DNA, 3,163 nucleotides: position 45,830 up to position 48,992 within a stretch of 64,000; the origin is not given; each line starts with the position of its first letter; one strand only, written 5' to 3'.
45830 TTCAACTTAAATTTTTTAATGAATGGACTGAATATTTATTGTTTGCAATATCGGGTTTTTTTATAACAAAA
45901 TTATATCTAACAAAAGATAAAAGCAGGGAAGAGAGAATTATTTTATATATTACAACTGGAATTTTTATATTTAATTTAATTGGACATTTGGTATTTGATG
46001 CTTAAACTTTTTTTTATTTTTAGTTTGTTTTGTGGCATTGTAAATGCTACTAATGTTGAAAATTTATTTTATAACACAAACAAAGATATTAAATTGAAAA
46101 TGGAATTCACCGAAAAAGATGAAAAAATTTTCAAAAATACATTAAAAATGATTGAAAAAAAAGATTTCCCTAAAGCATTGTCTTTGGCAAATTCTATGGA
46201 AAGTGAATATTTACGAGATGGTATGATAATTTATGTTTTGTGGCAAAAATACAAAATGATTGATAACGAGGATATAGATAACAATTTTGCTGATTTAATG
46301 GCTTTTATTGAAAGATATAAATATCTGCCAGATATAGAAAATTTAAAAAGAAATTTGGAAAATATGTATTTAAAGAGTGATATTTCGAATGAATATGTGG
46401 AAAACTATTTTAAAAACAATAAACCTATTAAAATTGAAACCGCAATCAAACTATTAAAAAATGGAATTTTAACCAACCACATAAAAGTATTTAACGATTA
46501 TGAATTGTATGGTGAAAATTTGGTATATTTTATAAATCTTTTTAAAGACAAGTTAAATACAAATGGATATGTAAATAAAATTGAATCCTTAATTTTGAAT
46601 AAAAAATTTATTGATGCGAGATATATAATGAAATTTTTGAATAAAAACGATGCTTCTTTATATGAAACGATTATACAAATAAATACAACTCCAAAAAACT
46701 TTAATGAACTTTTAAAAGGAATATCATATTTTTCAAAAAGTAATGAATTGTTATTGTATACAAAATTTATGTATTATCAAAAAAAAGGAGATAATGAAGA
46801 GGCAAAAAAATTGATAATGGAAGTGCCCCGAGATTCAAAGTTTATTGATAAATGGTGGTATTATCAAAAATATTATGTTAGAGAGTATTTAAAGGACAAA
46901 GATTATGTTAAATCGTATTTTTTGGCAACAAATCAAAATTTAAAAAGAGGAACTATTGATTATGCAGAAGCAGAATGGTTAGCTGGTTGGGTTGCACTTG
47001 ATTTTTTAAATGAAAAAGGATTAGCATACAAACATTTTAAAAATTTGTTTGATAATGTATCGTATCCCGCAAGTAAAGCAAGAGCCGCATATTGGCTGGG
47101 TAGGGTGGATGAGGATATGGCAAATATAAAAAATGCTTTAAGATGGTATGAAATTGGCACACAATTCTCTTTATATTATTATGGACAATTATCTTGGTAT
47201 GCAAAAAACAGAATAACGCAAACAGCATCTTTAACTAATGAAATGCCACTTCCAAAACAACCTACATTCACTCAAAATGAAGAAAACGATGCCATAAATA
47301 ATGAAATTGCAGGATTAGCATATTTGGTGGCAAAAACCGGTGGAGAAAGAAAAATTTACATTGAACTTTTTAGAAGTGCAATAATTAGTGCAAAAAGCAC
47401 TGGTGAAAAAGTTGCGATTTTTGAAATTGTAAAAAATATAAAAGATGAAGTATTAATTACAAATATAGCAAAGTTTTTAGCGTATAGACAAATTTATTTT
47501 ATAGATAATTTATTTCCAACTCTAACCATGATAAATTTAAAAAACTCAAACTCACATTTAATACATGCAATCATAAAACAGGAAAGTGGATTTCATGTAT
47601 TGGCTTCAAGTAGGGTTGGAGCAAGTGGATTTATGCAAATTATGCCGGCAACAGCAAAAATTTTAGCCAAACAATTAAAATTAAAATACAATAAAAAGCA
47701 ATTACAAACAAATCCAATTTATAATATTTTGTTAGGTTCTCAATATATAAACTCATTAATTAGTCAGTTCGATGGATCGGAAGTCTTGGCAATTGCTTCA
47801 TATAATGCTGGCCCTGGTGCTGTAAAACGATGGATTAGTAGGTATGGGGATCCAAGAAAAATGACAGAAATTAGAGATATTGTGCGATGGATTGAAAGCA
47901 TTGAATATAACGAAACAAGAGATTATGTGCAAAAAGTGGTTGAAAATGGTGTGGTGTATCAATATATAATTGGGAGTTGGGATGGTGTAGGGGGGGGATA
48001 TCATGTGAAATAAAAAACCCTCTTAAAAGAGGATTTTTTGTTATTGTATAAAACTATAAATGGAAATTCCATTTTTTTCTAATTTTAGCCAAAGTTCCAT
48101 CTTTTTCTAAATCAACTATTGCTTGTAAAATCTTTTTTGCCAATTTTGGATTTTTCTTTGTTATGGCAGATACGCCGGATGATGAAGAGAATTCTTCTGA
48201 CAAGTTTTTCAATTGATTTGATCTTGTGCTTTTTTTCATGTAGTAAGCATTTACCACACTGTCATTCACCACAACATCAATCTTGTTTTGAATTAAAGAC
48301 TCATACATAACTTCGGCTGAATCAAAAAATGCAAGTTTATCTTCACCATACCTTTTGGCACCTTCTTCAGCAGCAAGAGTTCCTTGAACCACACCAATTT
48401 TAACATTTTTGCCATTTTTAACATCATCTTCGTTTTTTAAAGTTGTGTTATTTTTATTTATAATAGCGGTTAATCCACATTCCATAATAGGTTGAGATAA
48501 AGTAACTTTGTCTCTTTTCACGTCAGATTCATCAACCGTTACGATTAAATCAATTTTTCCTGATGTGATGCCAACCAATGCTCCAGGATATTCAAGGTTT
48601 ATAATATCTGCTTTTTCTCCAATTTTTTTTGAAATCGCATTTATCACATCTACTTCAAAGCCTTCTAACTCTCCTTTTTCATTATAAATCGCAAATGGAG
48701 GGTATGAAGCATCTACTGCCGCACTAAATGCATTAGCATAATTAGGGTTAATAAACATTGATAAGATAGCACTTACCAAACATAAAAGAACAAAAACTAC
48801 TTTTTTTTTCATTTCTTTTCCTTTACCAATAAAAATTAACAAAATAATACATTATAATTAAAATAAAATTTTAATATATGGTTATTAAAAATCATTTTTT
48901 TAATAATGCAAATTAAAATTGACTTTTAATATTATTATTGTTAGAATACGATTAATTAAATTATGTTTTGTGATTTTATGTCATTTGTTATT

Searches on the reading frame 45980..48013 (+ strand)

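Call 58: search_protein_families(library=pfam, max_evalue=0.00001, proteins=[window:45980-48013:+])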
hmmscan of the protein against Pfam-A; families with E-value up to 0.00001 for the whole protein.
window:45980-48013:+ (677 aa): 1 family
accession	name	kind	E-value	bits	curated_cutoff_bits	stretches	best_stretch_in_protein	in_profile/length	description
PF01464.25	SLT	-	3.6e-28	97.9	21.3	1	521-627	10-113/117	Transglycosylase SLT domain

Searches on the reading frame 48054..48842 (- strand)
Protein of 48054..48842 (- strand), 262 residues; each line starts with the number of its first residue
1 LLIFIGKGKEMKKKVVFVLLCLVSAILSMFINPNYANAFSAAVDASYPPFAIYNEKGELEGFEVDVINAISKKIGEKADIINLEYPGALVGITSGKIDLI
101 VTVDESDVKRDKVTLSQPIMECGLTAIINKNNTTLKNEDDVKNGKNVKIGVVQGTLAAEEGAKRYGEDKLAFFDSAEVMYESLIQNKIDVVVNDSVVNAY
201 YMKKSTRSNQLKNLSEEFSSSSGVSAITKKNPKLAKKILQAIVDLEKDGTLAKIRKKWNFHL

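Call 59: search_protein_families(library=pfam, max_evalue=0.00001, proteins=[window:48054-48842:-])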
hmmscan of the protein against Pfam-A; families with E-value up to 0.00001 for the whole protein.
window:48054-48842:- (262 aa): 1 family
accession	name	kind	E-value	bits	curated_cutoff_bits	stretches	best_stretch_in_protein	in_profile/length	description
PF00497.25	SBP_bac_3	-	1.4e-26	93.2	26.4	1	41-258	3-129/132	Bacterial extracellular solute-binding proteins, family 3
